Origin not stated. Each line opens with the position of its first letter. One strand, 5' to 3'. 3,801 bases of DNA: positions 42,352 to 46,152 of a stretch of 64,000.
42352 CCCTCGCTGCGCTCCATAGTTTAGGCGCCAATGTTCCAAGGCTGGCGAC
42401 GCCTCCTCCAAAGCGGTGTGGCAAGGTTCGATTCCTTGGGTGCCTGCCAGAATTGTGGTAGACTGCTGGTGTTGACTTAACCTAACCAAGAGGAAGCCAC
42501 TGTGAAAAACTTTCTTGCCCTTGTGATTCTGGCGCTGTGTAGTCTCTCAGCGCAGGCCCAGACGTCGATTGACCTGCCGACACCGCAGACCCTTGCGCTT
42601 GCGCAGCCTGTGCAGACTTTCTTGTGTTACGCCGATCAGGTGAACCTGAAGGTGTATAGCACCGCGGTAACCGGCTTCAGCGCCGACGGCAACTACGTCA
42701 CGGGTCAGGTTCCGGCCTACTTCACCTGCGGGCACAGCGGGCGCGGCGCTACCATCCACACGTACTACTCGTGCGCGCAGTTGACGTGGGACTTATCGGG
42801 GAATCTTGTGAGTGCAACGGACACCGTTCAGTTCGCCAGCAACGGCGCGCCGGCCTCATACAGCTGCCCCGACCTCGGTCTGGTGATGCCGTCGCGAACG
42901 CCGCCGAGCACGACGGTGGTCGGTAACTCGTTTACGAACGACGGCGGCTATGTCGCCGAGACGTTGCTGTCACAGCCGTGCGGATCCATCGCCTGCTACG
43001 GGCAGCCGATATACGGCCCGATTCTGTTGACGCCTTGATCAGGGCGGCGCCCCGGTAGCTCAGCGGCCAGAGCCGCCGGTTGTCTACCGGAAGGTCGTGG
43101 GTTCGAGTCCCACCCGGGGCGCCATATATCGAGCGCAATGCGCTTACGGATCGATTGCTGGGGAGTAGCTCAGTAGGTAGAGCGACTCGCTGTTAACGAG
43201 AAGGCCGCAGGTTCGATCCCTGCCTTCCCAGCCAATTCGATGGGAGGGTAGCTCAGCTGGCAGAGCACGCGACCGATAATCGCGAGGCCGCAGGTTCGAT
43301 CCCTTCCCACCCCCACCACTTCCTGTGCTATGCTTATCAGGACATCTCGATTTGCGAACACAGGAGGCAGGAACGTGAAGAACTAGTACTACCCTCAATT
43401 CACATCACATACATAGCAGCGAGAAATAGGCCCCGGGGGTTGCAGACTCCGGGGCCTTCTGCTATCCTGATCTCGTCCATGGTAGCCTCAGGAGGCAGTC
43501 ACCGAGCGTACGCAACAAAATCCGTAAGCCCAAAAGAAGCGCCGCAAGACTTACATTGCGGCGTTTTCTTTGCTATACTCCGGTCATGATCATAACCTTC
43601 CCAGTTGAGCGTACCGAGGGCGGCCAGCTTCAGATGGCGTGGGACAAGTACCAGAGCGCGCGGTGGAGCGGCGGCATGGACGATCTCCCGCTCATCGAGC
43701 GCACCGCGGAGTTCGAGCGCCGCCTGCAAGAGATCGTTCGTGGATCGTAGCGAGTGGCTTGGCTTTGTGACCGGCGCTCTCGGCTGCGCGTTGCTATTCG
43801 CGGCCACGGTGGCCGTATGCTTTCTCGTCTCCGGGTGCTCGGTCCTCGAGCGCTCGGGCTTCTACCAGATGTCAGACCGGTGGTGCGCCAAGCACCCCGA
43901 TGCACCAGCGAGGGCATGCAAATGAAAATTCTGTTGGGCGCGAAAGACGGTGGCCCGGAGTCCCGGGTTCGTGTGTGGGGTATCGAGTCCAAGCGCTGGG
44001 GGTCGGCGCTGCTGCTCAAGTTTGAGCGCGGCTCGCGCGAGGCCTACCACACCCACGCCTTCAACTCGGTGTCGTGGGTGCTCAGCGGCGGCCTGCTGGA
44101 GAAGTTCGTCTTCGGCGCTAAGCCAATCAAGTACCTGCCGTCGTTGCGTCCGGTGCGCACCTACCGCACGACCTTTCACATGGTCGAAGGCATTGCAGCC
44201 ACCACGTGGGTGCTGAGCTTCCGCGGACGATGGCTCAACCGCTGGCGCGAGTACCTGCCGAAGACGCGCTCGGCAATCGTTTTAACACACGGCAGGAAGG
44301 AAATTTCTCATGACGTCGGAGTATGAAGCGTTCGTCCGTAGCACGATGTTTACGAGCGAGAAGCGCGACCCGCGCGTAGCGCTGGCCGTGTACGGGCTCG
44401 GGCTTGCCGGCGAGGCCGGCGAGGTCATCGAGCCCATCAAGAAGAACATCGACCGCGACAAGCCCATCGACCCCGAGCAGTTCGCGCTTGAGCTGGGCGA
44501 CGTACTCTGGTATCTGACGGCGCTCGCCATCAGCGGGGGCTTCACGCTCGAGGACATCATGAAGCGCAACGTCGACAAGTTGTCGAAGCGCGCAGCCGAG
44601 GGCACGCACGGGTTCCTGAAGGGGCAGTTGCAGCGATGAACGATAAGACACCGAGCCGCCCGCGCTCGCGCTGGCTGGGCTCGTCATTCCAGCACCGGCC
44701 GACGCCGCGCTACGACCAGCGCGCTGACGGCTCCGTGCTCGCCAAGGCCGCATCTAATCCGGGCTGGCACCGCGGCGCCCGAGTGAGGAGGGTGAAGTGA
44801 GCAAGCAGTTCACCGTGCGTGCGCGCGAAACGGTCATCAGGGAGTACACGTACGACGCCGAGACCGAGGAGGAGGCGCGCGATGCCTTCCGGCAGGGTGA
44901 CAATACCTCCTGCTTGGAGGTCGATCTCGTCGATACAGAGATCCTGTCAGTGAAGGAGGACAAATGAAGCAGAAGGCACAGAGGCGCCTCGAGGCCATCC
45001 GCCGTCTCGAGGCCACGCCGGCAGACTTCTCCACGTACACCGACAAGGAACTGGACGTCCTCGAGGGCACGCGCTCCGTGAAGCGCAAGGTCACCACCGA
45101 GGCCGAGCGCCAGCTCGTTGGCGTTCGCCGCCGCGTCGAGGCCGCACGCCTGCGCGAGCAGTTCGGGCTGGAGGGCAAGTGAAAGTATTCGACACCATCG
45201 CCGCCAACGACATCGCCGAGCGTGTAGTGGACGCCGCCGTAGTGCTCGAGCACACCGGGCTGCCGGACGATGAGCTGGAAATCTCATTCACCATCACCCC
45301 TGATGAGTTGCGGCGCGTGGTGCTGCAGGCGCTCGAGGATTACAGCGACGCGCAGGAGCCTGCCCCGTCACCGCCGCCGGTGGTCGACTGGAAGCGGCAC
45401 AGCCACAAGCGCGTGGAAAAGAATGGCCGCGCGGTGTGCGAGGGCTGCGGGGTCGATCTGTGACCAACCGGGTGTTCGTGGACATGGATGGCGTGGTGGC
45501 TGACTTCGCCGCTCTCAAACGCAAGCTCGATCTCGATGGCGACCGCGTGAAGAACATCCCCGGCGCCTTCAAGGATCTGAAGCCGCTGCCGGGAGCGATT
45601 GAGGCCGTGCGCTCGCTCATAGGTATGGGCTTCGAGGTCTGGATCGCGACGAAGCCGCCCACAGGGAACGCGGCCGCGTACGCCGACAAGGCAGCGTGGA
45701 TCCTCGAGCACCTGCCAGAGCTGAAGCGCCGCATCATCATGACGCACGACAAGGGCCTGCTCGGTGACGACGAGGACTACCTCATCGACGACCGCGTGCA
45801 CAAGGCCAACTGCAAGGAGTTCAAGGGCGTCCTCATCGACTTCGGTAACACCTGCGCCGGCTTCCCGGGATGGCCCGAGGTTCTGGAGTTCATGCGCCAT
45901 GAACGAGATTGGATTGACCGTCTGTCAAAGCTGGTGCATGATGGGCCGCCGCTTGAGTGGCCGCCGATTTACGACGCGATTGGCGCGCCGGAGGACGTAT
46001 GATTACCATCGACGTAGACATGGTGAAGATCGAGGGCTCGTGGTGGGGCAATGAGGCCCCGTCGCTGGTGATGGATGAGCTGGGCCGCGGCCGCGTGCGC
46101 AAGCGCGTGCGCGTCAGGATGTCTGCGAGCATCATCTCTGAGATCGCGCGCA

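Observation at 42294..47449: tRNA cluster linked to an RtcB RNA ligase operon, a candidate tRNA-repair counter-defence module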

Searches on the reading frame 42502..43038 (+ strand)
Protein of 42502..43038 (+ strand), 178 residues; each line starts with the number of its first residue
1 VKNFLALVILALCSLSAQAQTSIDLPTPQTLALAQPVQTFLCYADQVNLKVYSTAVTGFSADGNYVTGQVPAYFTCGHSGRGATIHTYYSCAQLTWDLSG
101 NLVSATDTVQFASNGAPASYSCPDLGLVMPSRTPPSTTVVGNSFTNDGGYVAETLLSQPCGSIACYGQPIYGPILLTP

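Call 4: search_protein_families(library=pfam, proteins=[window:42502-43038:+], max_evalue=0.01)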
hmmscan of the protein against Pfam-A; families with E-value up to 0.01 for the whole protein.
window:42502-43038:+ (178 aa): 0 families

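Call 5: search_protein_families(library=phrogs, proteins=[window:42502-43038:+], max_evalue=0.001)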
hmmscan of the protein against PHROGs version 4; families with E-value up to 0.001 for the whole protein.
window:42502-43038:+ (178 aa): 0 families

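Call 44: search_protein_families(library=ncbifam, proteins=[window:42502-43038:+], max_evalue=0.01)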
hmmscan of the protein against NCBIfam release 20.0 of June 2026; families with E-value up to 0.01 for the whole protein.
window:42502-43038:+ (178 aa): 0 families

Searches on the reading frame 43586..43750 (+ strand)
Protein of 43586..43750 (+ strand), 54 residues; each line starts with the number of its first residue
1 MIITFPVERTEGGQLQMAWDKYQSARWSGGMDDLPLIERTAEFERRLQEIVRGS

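Call 46: search_protein_families(library=pfam, proteins=[window:43586-43750:+], max_evalue=0.01)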
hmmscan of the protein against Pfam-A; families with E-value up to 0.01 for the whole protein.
window:43586-43750:+ (54 aa): 0 families

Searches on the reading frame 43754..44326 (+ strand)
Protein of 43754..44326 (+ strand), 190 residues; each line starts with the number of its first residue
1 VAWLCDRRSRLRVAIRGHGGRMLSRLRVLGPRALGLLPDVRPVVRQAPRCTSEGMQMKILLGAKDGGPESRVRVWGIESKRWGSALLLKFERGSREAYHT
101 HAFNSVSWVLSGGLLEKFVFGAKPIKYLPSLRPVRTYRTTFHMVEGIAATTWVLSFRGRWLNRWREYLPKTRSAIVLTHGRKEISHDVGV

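Call 4: search_protein_families(library=pfam, proteins=[window:43754-44326:+], max_evalue=0.01)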
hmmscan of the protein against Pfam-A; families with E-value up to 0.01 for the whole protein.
window:43754-44326:+ (190 aa): 0 families

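Call 5: search_protein_families(library=phrogs, proteins=[window:43754-44326:+], max_evalue=0.001)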
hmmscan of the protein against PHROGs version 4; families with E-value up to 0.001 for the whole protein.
window:43754-44326:+ (190 aa): 1 family
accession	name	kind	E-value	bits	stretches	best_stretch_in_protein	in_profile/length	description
phrog_4786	-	other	1.8e-16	61.6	1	73-172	44-150/252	cysteine dioxygenase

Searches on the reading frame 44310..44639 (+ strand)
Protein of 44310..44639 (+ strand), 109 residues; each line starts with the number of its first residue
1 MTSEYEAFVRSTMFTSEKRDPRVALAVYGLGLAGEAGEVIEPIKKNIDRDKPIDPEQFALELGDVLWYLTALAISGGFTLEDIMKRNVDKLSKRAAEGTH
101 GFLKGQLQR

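Call 4: search_protein_families(library=pfam, proteins=[window:44310-44639:+], max_evalue=0.01)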
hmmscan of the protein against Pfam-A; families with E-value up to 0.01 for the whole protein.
window:44310-44639:+ (109 aa): 1 family
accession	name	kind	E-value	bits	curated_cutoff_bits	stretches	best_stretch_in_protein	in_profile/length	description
PF03819.22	MazG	-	1.6e-11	44.7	22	1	30-95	8-70/74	MazG nucleotide pyrophosphohydrolase domain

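Call 5: search_protein_families(library=phrogs, proteins=[window:44310-44639:+], max_evalue=0.001)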
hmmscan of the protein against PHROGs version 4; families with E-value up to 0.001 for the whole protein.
window:44310-44639:+ (109 aa): 3 families
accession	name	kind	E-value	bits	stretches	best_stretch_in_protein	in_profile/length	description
phrog_229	-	other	1.5e-25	91.4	1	3-98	251-348/533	MazG-like pyrophosphatase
phrog_22758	-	other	4.6e-06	27.5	1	30-99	135-207/221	MazG-like pyrophosphatase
phrog_37613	-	other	0.00066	19.8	1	24-99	294-367/394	MazG-like pyrophosphatase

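Call 44: search_protein_families(library=ncbifam, proteins=[window:44310-44639:+], max_evalue=0.01)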
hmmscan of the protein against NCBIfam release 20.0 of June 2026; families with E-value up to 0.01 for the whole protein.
window:44310-44639:+ (109 aa): 0 families

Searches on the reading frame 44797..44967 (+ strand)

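Call 4: search_protein_families(library=pfam, proteins=[window:44797-44967:+], max_evalue=0.01)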
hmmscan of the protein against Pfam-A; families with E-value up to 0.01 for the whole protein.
window:44797-44967:+ (56 aa): 0 families

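Call 5: search_protein_families(library=phrogs, proteins=[window:44797-44967:+], max_evalue=0.001)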
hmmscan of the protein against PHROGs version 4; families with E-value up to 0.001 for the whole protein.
window:44797-44967:+ (56 aa): 1 family
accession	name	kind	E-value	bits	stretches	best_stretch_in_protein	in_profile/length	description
phrog_10718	-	unknown function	9.6e-05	23.4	1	3-34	2-33/53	-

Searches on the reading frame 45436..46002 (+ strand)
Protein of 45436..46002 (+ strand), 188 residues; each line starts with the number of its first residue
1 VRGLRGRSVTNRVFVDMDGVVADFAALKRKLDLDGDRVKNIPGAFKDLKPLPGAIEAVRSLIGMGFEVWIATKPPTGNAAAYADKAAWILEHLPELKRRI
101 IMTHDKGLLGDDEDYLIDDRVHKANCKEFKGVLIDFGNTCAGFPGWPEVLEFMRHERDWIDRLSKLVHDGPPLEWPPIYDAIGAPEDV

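Call 4: search_protein_families(library=pfam, proteins=[window:45436-46002:+], max_evalue=0.01)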
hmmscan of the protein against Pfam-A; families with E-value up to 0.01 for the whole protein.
window:45436-46002:+ (188 aa): 2 families
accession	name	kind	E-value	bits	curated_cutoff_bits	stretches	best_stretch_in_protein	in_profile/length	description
PF06941.18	NT5C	-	4.9e-15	56.3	24.8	1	40-139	58-153/180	5' nucleotidase, deoxy (Pyrimidine), cytosolic type C protein (NT5C)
PF00702.32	Hydrolase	-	0.0013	19.6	26.4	0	45-87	94-136/191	haloacid dehalogenase-like hydrolase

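Call 5: search_protein_families(library=phrogs, proteins=[window:45436-46002:+], max_evalue=0.001)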
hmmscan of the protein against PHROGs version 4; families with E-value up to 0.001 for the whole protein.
window:45436-46002:+ (188 aa): 4 families
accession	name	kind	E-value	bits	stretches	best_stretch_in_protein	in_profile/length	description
phrog_420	-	unknown function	1.5e-13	51.9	1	40-132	75-168/267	unknown function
phrog_1238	-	moron, auxiliary metabolic gene and host takeover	3.3e-09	37.6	1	12-156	24-135/155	phosphoheptose isomerase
phrog_2643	-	moron, auxiliary metabolic gene and host takeover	4.9e-06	27.3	0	45-122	54-141/182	5'-3' deoxyribonucleotidase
phrog_415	-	other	8.3e-05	23.4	1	13-106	24-117/218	polynucleotide kinase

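Call 44: search_protein_families(library=ncbifam, proteins=[window:45460-46002:+], max_evalue=0.01)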
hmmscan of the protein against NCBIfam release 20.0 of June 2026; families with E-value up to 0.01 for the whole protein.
window:45460-46002:+ (180 aa): 0 families
